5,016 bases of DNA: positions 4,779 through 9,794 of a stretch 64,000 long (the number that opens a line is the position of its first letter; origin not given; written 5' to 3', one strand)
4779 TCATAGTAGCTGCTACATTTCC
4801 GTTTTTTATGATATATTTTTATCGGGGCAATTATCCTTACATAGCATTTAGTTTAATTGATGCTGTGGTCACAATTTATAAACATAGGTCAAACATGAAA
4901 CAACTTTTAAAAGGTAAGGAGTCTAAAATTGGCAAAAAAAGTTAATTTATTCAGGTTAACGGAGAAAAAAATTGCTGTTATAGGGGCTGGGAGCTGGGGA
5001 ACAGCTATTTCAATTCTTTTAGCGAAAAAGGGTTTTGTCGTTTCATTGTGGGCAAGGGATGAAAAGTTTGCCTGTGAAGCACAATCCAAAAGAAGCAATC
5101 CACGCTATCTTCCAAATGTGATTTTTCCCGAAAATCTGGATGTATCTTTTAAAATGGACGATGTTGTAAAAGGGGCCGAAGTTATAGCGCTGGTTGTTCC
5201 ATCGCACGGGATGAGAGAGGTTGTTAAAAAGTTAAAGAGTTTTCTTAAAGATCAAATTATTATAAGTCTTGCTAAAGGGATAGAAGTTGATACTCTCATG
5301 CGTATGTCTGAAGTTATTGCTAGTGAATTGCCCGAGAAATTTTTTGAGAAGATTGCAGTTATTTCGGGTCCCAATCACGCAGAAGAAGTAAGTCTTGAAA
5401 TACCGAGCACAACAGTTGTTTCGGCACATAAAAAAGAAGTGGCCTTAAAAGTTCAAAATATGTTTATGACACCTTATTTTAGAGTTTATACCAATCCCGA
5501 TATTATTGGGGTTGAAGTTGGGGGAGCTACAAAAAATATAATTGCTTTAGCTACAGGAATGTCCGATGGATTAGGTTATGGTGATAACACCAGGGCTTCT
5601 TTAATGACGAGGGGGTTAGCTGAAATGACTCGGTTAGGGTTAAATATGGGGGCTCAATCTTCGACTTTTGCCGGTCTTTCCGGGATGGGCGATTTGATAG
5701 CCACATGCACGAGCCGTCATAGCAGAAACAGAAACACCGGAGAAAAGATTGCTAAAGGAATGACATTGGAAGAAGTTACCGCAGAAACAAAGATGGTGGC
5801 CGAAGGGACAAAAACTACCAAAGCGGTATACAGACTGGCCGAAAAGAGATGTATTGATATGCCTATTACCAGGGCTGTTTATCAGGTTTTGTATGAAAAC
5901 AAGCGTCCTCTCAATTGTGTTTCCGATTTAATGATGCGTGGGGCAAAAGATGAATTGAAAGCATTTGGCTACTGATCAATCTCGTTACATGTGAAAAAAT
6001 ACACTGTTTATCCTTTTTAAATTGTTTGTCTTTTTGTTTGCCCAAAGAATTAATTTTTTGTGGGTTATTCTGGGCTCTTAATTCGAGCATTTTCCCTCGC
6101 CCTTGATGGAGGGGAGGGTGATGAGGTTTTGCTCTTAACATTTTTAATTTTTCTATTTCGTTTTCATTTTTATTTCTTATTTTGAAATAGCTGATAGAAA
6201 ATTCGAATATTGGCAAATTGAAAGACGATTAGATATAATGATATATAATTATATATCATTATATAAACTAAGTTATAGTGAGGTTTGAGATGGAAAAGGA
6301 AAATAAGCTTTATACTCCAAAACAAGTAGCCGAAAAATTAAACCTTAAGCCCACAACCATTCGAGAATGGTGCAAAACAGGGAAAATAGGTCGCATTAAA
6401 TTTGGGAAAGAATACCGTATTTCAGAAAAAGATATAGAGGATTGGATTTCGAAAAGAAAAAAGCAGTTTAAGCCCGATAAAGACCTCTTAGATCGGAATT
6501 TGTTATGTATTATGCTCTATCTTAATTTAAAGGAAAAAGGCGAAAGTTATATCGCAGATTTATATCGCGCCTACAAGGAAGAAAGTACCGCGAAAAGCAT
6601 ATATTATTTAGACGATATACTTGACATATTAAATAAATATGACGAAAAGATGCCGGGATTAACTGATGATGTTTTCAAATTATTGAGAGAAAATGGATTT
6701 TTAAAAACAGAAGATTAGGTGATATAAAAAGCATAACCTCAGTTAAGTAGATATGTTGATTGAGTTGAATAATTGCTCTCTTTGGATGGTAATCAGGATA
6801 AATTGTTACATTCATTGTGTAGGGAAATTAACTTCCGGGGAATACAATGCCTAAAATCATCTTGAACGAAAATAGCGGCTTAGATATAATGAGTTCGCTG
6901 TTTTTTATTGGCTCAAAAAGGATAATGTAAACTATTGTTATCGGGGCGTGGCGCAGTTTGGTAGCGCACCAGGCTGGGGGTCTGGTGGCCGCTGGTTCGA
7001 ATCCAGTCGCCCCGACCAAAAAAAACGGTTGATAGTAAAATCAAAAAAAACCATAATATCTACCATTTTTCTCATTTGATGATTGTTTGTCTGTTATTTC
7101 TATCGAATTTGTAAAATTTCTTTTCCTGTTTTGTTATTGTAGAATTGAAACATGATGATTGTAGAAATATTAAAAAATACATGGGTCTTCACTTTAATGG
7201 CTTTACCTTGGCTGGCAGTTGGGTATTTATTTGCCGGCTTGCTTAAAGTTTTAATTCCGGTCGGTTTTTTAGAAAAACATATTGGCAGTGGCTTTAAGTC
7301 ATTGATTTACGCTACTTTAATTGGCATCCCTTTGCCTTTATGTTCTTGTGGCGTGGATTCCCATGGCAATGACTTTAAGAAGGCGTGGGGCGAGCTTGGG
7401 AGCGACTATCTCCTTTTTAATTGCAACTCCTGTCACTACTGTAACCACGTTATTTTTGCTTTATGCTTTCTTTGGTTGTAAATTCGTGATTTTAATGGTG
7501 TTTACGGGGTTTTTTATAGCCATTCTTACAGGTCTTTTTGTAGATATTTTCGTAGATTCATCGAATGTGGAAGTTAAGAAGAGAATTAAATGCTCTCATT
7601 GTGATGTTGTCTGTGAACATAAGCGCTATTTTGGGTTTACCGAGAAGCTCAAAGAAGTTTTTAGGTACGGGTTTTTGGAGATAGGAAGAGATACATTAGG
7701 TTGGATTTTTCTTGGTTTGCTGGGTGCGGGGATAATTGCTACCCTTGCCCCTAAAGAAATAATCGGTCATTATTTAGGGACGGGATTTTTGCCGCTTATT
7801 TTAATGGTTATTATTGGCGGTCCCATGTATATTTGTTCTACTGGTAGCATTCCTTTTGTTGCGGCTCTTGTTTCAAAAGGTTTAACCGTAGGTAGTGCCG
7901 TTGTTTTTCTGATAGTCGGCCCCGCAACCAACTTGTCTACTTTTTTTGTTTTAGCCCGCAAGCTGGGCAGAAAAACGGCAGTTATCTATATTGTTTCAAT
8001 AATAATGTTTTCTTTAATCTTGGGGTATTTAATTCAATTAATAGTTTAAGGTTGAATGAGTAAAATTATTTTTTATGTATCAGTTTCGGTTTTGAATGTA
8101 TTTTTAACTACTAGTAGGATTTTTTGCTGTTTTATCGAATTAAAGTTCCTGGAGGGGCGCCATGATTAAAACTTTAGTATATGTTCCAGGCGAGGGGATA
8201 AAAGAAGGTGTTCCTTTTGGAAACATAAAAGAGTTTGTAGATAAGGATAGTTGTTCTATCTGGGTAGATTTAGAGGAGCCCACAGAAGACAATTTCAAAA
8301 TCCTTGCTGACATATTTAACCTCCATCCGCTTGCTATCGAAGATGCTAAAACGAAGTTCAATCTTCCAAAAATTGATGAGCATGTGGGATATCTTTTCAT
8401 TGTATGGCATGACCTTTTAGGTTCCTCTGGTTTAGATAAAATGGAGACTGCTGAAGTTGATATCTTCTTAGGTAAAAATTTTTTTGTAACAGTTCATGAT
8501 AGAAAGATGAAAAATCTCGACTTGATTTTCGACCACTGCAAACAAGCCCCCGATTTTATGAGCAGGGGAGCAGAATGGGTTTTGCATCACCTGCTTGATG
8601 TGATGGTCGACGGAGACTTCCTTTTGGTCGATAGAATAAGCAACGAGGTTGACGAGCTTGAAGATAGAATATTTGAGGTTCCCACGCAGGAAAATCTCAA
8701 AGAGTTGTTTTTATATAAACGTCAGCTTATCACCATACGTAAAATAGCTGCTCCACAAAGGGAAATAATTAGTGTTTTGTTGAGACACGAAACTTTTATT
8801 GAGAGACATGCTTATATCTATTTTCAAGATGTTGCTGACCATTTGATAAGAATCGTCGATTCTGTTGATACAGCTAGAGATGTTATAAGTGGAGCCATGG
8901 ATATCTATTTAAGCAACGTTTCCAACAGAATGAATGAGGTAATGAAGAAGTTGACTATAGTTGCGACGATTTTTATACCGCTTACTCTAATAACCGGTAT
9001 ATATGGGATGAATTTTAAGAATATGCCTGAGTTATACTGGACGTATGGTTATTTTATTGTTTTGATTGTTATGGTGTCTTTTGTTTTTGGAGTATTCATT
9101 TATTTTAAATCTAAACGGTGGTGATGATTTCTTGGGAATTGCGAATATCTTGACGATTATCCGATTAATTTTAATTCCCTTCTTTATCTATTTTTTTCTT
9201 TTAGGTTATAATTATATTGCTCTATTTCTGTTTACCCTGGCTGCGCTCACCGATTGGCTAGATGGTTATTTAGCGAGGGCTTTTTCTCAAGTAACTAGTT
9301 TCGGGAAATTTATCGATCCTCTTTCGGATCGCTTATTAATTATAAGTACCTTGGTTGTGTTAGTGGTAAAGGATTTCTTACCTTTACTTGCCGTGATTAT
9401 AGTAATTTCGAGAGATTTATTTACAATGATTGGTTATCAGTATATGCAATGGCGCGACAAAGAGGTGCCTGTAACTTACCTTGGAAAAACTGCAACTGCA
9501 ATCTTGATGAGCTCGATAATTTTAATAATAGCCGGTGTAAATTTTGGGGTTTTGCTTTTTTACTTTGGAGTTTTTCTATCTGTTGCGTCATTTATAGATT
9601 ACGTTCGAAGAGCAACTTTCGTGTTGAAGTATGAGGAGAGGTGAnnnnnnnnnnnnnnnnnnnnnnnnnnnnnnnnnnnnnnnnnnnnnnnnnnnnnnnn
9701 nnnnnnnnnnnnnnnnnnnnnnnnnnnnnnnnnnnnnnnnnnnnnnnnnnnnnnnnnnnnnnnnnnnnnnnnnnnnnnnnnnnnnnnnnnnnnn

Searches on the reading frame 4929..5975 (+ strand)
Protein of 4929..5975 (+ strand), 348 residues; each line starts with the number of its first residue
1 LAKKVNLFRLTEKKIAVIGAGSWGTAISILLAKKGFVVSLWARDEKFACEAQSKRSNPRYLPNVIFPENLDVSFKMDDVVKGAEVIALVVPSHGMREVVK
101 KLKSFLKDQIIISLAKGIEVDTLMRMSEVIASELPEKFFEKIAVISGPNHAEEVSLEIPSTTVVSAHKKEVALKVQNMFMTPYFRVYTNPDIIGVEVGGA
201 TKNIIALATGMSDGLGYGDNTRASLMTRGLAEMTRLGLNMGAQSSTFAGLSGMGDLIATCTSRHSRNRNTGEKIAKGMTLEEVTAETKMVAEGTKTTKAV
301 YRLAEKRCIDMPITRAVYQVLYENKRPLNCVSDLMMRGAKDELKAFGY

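Call 53: search_protein_families(library=pfam, proteins=[window:4929-5975:+], max_evalue=0.00001)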
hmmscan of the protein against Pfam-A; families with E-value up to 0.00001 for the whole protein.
window:4929-5975:+ (348 aa): 6 families
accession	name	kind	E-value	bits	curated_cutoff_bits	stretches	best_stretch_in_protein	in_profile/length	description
PF07479.19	NAD_Gly3P_dh_C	-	7.6e-60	201.7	25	1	191-331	1-141/142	NAD-dependent glycerol-3-phosphate dehydrogenase C-terminus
PF01210.29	NAD_Gly3P_dh_N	-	5.5e-51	173.1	23.1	1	14-171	1-157/158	NAD-dependent glycerol-3-phosphate dehydrogenase N-terminus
PF20618.3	GPD_NAD_C_bact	-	2.8e-21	76.3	27.6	1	251-317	1-66/66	Bacterial GPD, NAD-dependent C-terminal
PF03807.23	F420_oxidored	-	3.7e-08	34.3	21.6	1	14-116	1-93/94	NADP oxidoreductase coenzyme F420-dependent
PF07991.19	KARI_N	-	3.4e-07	30.4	20.6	1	10-121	2-100/165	Acetohydroxy acid isomeroreductase, NADPH-binding domain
PF02558.23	ApbA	-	3.7e-07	30.3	22.2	1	15-125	1-110/150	Ketopantoate reductase PanE/ApbA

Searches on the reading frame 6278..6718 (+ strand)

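Call 53: search_protein_families(library=pfam, proteins=[window:6278-6718:+], max_evalue=0.00001)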
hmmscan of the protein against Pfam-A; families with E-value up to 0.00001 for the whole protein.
window:6278-6718:+ (146 aa): 1 family
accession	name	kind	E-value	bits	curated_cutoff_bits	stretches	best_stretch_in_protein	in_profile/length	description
PF12728.13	HTH_17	-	2.8e-15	56.7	27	1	11-60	1-50/51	Helix-turn-helix domain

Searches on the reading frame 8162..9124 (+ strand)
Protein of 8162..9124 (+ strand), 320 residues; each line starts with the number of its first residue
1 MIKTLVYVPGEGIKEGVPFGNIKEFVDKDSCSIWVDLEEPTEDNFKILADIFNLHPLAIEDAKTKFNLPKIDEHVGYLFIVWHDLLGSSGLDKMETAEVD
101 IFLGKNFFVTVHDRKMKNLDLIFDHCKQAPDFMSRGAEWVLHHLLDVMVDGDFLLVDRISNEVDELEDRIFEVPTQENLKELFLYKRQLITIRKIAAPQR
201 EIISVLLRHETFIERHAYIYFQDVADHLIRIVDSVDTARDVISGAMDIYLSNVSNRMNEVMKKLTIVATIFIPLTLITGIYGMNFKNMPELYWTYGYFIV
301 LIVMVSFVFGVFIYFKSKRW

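Call 53: search_protein_families(library=pfam, proteins=[window:8162-9124:+], max_evalue=0.00001)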
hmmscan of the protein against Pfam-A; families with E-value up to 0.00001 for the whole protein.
window:8162-9124:+ (320 aa): 1 family
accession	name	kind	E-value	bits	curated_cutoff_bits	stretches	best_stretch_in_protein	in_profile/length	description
PF01544.23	CorA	-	9.7e-75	252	27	1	33-316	5-291/292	CorA-like Mg2+ transporter protein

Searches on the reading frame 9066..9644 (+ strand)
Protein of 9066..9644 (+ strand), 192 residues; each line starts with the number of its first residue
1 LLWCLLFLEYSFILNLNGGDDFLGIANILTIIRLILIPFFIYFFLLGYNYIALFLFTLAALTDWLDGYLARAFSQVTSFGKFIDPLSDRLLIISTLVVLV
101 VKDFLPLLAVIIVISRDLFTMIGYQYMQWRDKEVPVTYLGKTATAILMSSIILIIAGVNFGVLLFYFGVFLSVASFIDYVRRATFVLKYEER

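Call 53: search_protein_families(library=pfam, proteins=[window:9066-9644:+], max_evalue=0.00001)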
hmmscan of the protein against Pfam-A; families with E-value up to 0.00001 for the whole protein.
window:9066-9644:+ (192 aa): 1 family
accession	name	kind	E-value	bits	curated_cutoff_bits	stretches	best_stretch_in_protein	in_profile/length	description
PF01066.26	CDP-OH_P_transf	-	2.9e-34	119.1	22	1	25-173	3-151/152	CDP-alcohol phosphatidyltransferase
